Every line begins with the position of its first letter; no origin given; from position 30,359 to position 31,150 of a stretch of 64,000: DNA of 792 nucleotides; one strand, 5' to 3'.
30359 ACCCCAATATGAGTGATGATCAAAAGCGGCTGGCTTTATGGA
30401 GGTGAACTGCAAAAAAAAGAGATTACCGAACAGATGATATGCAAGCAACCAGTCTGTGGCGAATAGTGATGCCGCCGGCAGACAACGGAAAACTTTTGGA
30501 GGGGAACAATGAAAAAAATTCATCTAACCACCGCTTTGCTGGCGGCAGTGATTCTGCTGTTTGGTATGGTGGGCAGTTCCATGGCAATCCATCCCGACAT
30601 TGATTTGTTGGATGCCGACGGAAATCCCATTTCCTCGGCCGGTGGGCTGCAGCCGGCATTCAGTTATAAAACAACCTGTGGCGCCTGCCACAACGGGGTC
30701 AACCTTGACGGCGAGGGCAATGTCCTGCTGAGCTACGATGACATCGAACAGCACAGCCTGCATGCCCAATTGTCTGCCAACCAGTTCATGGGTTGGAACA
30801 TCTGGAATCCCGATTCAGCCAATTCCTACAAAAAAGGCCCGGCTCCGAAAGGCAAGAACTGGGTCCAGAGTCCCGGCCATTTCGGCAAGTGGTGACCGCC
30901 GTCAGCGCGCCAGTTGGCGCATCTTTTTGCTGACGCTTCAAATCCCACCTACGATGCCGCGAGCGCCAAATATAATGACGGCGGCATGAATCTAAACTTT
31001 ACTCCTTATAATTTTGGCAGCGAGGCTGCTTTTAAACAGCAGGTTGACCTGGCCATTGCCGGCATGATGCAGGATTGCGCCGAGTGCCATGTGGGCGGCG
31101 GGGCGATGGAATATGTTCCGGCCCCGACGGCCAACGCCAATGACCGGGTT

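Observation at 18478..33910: Atypical multiheme-cytochrome / NHL-propeller / beta-barrel island: candidate new extracellular electron transfer conduit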

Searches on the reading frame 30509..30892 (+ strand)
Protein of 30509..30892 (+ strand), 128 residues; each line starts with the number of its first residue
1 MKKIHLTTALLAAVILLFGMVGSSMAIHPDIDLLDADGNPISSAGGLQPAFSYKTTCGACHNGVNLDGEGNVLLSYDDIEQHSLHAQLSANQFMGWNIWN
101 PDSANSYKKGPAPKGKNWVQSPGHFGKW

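Call 101: search_protein_representatives(protein=window:30509-30892:+)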
Query: 128 residues. Proteins with E-value up to 0.001 (for the whole library): 35; up to 1e-10: 21; up to 1e-30: 3. The best 35 are listed.
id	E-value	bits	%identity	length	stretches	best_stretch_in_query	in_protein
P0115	2.2e-44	166.8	62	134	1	9-128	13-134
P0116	2.4e-35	137.5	68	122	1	8-128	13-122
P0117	8.7e-31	122.7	53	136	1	2-128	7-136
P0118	3.4e-28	114.4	55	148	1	10-128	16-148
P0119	6.7e-28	113.4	56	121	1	6-128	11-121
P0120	1.0e-26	109.5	38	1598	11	35-73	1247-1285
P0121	4.2e-25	104.4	50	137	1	4-128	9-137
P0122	1.7e-23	99.2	59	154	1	26-128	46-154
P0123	2.2e-23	98.8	49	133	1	7-128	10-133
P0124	5.6e-22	94.2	46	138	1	3-128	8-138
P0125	2.4e-20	89.0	50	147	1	1-127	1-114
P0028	5.3e-19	84.6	52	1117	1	15-128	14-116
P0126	7.7e-19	84.1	50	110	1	10-128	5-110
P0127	4.5e-18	81.6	48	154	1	3-128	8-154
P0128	1.1e-17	80.3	47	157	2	9-108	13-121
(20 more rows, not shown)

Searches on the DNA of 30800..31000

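Call 44: search_rna_families(source=window, start=30800, end=31000, threshold=evalue, max_evalue=10, show_alignments=2)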
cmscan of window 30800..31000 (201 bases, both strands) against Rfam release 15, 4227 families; matches with E-value up to 10: 2.
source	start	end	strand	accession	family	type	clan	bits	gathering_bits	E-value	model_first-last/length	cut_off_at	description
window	30823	30860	-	RF00519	suhB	Gene; sRNA;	CL00108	10.6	41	9.6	1-77/77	no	Makes More Granules Regulator RNA (mmgR)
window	30899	30931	+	RF02180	ST7-AS1_2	Gene; lncRNA;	-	9.9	50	5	1-110/110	no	ST7 antisense RNA 1 conserved region 2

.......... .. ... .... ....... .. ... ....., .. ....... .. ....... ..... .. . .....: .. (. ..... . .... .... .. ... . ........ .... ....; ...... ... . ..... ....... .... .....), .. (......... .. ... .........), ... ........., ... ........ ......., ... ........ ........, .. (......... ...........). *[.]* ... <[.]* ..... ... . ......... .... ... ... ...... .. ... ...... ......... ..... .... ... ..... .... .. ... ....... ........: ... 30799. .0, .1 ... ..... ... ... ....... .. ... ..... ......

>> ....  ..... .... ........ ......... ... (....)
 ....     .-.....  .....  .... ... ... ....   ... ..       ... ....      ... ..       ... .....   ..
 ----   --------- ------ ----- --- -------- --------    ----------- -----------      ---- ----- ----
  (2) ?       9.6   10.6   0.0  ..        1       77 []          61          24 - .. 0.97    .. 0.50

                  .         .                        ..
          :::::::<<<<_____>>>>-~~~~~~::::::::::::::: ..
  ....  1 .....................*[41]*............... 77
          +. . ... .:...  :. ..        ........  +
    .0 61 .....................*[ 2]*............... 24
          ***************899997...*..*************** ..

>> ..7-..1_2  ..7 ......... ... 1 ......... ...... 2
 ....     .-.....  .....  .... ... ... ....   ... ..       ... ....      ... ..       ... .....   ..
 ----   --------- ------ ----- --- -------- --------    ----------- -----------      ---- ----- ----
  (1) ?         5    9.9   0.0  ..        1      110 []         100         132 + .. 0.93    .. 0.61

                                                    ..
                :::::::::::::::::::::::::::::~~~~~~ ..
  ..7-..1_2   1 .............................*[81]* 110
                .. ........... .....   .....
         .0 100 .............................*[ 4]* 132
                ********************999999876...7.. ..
